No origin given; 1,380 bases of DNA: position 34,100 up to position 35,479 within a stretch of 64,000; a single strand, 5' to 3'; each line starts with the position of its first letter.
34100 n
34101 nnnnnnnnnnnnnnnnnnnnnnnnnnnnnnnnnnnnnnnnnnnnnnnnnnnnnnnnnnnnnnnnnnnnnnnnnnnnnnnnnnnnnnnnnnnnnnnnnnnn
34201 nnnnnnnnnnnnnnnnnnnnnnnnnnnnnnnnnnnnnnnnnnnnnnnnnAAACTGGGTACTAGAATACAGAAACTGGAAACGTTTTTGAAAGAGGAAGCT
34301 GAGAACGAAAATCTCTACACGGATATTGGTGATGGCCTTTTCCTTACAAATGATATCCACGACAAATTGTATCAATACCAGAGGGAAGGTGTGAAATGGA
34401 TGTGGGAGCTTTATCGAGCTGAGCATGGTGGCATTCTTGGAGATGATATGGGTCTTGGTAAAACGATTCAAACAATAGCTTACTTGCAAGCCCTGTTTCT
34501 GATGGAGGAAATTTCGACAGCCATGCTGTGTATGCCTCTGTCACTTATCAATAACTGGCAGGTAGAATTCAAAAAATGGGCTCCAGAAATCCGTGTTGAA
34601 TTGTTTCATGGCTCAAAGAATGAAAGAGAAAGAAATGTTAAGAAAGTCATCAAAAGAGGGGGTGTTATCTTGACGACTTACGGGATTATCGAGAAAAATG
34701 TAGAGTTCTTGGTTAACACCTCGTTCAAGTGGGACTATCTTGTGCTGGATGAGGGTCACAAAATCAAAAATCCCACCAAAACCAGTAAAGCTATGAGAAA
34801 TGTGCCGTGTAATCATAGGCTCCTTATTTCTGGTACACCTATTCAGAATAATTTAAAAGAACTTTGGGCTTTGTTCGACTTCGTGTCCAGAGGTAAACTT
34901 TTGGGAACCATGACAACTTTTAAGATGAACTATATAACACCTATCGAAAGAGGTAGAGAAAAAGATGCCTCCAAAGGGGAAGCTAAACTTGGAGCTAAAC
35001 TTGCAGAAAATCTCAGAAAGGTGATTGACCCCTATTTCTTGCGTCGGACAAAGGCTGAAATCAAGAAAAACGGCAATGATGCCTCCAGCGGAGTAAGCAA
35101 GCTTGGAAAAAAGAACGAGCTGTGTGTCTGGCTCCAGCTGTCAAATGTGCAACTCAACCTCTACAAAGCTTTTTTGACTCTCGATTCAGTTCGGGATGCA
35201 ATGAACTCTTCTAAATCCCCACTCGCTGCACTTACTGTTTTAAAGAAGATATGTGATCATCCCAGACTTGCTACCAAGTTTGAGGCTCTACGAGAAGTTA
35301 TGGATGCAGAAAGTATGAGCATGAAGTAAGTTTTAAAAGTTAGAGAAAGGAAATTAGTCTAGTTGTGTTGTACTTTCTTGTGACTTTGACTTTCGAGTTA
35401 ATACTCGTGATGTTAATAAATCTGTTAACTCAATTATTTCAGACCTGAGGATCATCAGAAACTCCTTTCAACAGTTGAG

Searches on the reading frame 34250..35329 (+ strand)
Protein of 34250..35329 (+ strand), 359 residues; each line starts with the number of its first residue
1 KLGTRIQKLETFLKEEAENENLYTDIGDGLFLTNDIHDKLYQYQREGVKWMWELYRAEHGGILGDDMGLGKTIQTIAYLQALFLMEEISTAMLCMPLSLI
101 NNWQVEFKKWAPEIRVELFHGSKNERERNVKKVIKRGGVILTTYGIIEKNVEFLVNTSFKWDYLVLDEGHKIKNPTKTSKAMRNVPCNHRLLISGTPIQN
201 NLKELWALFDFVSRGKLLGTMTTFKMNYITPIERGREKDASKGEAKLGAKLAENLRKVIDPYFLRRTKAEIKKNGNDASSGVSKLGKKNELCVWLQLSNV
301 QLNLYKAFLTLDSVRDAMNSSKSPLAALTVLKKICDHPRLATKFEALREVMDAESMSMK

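Call 18: find_homologous_proteins(query=window:34250-35329:+, max_evalue=1e-20)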
Query window:34250-35329:+ (359 aa): 996 proteins with E <= 1e-20 among 4169 candidates; the best 120 are listed.
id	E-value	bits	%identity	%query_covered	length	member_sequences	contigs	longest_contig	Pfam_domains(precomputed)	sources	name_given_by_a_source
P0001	1.4e-168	579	71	98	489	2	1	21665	PF00270.36,PF00176.30,PF07719.24,PF04851.22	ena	-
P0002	4.3e-113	396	53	91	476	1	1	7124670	PF00176.30,PF00271.38,PF04851.22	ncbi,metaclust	ncbi:hypothetical protein LOTGIDRAFT_104127, partial [Lottia gigantea]|metaclust:status=active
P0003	2.5e-111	390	49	95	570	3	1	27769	PF00176.30,PF00271.38,PF04851.22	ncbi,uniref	ncbi:DNA excision repair protein ERCC-6-like, partial [Ruditapes philippinarum]|uniref:DNA excision 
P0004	3.0e-110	387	49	95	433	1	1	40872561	PF00270.36,PF00176.30,PF04851.22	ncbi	ncbi:DNA excision repair protein ERCC-6-like [Mactra antiquata]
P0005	1.3e-108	381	51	87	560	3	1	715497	PF13872.13,PF00176.30,PF00271.38,PF04851.22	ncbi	ncbi:predicted protein, partial [Nematostella vectensis]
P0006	5.9e-107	376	48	97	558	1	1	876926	PF00176.30,PF00271.38,PF04851.22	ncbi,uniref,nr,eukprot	ncbi:hypothetical protein CAPTEDRAFT_138667 [Capitella teleta]|uniref:Helicase ATP-binding domain-co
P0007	5.4e-106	373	48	100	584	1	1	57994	PF00176.30,PF04851.22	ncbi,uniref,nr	ncbi:DNA excision repair protein ERCC-6-like [Elysia marginata]|uniref:DNA excision repair protein E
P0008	6.4e-101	356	47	93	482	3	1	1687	PF00270.36,PF00176.30,PF04851.22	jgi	-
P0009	1.3e-100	355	48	94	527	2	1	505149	PF13872.13,PF00270.36,PF00176.30,PF00271.38,PF04851.22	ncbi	ncbi:DNA excision repair protein ERCC-6-like, partial [Dryobates pubescens]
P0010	2.3e-100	354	47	95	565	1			PF13872.13,PF00270.36,PF00176.30,PF00271.38,PF04851.22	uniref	uniref:DNA excision repair protein ERCC-6-like n=1 Tax=Tetraodon nigroviridis TaxID=99883 RepID=H3C2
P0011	8.6e-100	352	48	91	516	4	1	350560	PF13872.13,PF00270.36,PF00176.30,PF11496.15,PF18766.8,PF00271.38,PF04851.22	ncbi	ncbi:DNA excision repair protein ERCC-6-like, partial [Charadrius vociferus]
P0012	5.6e-99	350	49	89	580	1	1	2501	PF13872.13,PF00270.36,PF00176.30,PF11496.15,PF18766.8,PF00271.38,PF04851.22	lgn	-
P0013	1.8e-98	348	46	95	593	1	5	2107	PF13872.13,PF00270.36,PF00176.30,PF11496.15,PF18766.8,PF00271.38,PF04851.22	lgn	-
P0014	2.2e-98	348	48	89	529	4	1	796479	PF13872.13,PF00270.36,PF00176.30,PF11496.15,PF00271.38,PF04851.22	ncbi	ncbi:DNA excision repair protein ERCC-6-like, partial [Aptenodytes forsteri]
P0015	4.8e-98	347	47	95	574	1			PF13872.13,PF00270.36,PF00176.30,PF18766.8,PF00271.38,PF04851.22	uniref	uniref:DNA excision repair protein ERCC-6-like n=1 Tax=Gasterosteus aculeatus TaxID=69293 RepID=G3N7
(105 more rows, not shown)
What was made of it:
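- Tried and rejected: Species identification: the ERCC6L-like exon gives 71% identity to an unnamed ENA contig and about 50% to molluscs, Nematostella and Capitella (call 18).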

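Call 19: find_encoding_contigs(protein=P0001, flank=10000, max_places=3)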
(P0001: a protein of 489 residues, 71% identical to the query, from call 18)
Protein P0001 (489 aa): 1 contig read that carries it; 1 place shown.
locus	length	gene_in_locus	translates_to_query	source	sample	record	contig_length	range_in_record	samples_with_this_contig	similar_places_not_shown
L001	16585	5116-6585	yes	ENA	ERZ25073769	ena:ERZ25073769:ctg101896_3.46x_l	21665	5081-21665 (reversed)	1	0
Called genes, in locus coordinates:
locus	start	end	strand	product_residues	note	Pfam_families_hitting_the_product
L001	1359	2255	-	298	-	PF00078:RVT_1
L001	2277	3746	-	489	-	PF03372:Exo_endo_phos (weak), PF14529:Exo_endo_phos_2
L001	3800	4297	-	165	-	-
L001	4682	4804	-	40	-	-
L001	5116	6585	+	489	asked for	PF07719:TPR_2 (faint), PF00176:SNF2-rel_dom, PF04851:ResIII, PF00270:DEAD (weak)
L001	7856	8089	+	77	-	-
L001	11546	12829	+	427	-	-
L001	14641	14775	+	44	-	-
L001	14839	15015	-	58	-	-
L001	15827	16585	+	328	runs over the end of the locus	PF05699:Dimer_Tnp_hAT (weak)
